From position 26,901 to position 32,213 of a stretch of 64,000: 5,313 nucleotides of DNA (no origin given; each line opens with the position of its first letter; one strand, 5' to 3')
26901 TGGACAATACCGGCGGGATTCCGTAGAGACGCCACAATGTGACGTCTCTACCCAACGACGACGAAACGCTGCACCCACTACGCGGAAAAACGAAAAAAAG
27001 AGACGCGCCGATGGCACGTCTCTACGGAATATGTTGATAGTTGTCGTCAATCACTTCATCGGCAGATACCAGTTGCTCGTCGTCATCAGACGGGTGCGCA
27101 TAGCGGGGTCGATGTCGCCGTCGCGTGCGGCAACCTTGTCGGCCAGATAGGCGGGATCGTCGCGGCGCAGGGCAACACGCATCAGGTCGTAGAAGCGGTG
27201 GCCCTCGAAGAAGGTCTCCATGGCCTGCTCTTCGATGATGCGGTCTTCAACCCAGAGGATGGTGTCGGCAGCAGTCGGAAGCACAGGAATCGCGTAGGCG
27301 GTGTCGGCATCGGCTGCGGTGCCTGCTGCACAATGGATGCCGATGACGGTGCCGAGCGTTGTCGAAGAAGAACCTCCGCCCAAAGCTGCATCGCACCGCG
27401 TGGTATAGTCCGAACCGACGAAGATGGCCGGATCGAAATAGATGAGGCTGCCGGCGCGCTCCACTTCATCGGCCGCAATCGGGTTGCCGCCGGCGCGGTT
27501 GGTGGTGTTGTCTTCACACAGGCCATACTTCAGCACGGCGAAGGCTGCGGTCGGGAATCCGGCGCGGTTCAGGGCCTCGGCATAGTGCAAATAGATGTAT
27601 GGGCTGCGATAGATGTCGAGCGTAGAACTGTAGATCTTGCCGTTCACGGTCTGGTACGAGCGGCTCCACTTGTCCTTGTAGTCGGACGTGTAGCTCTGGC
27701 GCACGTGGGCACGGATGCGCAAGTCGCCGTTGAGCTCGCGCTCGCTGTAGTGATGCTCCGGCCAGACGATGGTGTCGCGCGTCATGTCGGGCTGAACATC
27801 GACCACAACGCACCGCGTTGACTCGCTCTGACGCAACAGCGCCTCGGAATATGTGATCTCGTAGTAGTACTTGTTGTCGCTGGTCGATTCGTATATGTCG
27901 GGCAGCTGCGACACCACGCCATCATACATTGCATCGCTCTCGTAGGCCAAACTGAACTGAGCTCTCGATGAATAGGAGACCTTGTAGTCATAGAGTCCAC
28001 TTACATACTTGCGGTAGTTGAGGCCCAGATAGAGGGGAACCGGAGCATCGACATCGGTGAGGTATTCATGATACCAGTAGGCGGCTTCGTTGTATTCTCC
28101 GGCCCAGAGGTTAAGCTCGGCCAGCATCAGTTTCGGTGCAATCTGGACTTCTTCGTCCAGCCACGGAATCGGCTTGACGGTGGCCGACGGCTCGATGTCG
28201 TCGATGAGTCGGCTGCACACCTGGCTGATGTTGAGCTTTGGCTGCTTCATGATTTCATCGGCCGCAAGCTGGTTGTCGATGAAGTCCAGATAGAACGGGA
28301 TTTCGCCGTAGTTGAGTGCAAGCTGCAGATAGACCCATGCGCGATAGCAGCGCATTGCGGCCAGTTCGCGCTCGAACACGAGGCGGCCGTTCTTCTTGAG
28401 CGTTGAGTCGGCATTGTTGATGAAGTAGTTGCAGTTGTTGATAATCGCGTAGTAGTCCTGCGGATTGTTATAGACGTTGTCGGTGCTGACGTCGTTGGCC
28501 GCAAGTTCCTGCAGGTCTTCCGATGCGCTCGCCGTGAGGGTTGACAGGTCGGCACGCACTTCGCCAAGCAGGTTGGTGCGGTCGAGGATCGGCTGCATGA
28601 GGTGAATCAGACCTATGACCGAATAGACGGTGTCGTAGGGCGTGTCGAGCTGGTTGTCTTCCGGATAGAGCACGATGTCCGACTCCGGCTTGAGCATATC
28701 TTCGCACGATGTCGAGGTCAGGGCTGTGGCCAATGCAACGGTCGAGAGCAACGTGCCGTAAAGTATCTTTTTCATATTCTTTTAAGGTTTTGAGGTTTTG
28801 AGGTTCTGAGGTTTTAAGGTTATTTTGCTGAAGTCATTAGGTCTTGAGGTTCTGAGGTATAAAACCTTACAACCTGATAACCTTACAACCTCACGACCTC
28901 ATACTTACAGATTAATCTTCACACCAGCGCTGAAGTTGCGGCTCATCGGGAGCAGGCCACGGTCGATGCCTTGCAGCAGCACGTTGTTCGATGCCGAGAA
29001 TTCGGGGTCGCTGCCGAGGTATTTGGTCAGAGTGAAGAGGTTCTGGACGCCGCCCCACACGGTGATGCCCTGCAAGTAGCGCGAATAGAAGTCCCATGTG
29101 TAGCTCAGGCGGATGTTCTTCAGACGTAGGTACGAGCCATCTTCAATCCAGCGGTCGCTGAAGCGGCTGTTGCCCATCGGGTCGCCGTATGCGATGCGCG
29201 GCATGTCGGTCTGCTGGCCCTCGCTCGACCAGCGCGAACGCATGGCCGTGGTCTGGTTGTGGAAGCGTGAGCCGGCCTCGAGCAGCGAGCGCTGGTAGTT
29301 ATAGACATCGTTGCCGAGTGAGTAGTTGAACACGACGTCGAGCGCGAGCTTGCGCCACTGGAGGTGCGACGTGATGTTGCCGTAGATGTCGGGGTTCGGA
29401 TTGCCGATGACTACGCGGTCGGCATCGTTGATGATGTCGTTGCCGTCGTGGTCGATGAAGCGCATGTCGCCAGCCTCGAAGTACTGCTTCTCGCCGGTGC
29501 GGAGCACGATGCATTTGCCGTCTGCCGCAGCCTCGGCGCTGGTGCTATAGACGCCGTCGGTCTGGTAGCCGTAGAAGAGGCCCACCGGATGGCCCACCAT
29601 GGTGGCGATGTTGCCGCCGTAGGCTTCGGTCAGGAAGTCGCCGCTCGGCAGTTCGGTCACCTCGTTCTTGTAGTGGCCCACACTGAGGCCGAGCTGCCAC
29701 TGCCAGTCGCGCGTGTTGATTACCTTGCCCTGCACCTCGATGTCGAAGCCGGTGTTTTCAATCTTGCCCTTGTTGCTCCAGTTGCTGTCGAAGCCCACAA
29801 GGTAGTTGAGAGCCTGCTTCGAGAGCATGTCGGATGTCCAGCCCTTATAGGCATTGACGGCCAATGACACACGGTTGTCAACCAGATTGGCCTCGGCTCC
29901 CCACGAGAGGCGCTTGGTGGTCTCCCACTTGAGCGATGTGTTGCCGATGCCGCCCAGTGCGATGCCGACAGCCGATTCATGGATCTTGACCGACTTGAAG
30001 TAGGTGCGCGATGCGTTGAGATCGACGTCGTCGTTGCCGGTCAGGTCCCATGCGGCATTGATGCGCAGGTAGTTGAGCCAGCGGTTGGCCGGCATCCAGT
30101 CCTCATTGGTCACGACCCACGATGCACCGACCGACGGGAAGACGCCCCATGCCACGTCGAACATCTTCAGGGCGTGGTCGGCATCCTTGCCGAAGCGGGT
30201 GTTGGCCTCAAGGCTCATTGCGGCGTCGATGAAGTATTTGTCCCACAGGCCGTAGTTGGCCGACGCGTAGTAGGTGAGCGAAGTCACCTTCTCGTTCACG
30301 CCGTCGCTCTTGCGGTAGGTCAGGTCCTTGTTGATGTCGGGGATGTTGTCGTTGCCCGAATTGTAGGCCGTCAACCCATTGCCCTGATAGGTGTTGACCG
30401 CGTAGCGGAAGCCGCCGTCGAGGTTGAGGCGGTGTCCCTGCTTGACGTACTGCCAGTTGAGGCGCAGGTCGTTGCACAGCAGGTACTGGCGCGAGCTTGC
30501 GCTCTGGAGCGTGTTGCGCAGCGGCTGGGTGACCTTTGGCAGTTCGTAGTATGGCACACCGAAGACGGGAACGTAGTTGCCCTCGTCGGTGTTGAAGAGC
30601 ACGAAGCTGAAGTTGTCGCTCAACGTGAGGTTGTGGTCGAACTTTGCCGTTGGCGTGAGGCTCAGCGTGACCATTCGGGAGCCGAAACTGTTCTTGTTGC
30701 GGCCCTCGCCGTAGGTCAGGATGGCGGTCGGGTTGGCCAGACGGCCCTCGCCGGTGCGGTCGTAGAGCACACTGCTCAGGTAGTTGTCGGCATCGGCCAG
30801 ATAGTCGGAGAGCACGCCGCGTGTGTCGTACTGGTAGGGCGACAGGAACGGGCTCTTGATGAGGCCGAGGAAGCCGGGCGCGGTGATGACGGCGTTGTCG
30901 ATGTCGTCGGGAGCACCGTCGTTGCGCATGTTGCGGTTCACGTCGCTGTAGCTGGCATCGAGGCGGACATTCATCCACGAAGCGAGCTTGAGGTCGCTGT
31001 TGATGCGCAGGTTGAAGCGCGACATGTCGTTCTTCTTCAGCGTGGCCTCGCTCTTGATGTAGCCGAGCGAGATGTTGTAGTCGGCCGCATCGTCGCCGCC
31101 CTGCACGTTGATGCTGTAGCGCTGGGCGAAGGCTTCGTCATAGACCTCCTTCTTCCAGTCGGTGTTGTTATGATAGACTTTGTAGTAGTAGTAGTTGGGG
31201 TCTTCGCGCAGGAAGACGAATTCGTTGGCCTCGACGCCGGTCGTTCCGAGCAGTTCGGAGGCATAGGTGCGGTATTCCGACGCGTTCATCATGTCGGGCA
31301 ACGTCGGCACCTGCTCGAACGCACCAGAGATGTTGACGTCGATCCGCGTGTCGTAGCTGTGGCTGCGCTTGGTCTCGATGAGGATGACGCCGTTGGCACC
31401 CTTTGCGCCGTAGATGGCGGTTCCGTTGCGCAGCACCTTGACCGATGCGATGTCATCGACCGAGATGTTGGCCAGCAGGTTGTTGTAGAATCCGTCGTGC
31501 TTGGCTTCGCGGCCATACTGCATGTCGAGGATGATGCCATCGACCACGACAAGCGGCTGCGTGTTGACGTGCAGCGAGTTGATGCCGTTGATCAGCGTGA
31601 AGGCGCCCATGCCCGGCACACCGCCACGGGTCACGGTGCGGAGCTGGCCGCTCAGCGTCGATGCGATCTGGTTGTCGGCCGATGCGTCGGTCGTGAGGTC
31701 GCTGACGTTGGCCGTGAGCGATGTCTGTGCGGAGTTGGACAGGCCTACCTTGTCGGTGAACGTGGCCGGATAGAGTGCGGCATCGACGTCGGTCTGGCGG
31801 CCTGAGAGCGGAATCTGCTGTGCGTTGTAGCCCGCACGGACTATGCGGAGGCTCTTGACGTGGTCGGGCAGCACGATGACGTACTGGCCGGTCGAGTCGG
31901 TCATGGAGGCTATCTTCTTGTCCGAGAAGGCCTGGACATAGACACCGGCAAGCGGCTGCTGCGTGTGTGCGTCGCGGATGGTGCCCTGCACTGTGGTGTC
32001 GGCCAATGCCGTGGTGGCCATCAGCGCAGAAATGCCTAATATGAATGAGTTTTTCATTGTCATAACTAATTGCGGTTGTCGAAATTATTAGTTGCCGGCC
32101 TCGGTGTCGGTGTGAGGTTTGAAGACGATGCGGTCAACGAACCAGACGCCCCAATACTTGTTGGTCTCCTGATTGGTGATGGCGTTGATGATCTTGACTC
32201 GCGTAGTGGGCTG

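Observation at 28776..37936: Three long hairpin elements made of SD-like and anti-SD-like tandem units at specific cistron junctions of the PUL operon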

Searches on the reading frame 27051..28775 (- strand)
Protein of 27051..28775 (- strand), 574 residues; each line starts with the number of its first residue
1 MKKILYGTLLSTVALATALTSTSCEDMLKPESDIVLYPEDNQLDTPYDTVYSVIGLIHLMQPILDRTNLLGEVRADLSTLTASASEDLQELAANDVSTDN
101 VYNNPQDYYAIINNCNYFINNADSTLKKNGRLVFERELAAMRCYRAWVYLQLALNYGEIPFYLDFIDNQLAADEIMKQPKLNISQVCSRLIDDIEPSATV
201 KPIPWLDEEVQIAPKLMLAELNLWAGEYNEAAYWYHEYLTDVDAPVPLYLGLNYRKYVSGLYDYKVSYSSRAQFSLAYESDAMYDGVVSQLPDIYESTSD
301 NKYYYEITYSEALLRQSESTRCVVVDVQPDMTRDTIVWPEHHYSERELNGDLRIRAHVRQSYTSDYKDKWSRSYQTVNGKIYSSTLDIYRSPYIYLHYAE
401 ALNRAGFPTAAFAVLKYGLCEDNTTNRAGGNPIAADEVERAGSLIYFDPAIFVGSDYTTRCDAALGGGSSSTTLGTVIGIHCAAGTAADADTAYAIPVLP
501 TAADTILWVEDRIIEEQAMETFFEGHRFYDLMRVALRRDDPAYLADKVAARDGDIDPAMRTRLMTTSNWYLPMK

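Call 18: search_protein_families(library=pfam, proteins=[window:27051-28775:-])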
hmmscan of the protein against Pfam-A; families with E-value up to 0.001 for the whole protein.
window:27051-28775:- (574 aa): 2 families
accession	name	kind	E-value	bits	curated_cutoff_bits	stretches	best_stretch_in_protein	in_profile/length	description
PF07980.17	SusD_RagB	-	1.3e-05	25.5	23.1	1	358-534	126-234/297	SusD family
PF14322.12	SusD-like_3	-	0.00073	20.3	27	1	84-199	53-163/191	Starch-binding associating with outer membrane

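Call 22: find_encoding_contigs(protein=window:27051-28775:-, flank=10000, max_places=10)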
Protein window:27051-28775:- (574 aa): 2 contigs read that carry it; 1 place shown.
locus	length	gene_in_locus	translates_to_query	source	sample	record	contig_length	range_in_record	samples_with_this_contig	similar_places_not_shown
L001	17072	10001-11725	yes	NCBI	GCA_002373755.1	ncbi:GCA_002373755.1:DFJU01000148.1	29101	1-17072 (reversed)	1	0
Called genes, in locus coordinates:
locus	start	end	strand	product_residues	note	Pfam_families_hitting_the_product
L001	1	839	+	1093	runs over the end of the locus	PF13620:CarboxypepD_reg (faint), PF13715:CarbopepD_reg_2, PF07715:Plug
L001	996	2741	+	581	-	PF14322:SusD-like_3, PF07980:SusD_RagB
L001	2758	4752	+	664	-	PF02469:Fasciclin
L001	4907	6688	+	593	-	-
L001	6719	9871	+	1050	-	PF13715:CarbopepD_reg_2 (weak), PF07715:Plug (weak)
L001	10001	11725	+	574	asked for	PF07980:SusD_RagB (faint)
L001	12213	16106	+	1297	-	-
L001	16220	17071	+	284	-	?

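Call 34: find_related_loci(query=window:27051-28775:-, collection=metagenome_contigs, flank=10000)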
Query window:27051-28775:- (574 aa) in metagenome_contigs; peptide patterns used: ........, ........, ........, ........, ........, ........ (x = any residue, [..] = any of these).
193 stretches matched a pattern; 20 encode a relative of the query (tblastn E <= 1e-3); 20 distinct loci.
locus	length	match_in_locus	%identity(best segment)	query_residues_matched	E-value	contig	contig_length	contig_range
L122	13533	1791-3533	65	1-574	0e+0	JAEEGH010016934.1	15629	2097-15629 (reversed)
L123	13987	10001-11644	41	22-572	4e-127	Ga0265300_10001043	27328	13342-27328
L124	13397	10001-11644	41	22-572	4e-127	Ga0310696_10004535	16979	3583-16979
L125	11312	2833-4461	41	24-573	5e-126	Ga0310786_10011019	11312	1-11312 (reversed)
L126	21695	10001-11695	39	2-573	4e-125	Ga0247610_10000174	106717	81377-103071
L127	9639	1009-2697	41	3-572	2e-125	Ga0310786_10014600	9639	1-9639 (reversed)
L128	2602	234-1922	39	3-573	4e-131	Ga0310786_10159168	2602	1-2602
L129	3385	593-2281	39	3-573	1e-128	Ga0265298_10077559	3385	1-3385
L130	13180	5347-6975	40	23-573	2e-124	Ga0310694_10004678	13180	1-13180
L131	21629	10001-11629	40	23-573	2e-123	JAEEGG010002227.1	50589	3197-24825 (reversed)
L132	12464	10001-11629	40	23-573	2e-123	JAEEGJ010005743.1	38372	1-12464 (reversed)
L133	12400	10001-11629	40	23-573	2e-123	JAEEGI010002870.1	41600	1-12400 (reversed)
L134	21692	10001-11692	39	1-572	9e-123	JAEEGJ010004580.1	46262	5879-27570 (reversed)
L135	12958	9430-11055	40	24-572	2e-120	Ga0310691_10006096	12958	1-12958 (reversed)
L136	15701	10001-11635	38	24-574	2e-113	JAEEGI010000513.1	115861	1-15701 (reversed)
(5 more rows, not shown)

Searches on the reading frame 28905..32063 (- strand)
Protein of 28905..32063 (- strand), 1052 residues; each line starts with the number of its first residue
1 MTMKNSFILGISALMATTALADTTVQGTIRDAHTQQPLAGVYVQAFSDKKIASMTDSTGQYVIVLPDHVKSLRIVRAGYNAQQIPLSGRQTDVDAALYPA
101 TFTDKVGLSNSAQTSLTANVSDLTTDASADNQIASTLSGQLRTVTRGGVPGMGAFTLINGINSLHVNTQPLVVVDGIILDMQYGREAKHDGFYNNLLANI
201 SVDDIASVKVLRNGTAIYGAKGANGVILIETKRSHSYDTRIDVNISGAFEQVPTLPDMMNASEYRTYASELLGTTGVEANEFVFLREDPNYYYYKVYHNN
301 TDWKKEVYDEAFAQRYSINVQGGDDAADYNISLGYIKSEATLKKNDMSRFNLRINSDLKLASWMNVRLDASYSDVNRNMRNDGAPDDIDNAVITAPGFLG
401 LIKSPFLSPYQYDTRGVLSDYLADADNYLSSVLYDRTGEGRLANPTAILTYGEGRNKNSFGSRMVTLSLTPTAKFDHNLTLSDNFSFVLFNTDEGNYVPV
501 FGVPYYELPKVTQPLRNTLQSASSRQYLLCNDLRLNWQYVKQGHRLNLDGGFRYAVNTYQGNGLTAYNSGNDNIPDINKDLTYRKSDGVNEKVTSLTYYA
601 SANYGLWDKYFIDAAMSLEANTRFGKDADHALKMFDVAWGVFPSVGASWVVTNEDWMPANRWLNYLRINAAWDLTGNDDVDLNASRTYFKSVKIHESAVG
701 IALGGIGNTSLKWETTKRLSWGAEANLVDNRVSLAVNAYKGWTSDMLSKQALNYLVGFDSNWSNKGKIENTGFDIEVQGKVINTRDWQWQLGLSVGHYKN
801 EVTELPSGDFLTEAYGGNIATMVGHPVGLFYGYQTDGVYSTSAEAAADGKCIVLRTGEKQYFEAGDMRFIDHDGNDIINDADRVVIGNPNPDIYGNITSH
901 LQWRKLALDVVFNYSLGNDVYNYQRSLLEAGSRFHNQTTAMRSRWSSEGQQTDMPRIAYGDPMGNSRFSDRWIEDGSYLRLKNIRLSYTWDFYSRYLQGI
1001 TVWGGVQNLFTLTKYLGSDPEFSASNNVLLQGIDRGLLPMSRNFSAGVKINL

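Call 18: search_protein_families(library=pfam, proteins=[window:28905-32063:-])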
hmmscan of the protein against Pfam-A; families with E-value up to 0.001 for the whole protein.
window:28905-32063:- (1052 aa): 2 families
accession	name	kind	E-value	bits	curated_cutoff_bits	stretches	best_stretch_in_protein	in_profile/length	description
PF07715.20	Plug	-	1.2e-07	32.6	23.9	1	120-226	12-107/107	TonB-dependent Receptor Plug Domain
PF13715.12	CarbopepD_reg_2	-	2e-06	28.2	32.2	1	25-89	1-65/88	CarboxypepD_reg-like domain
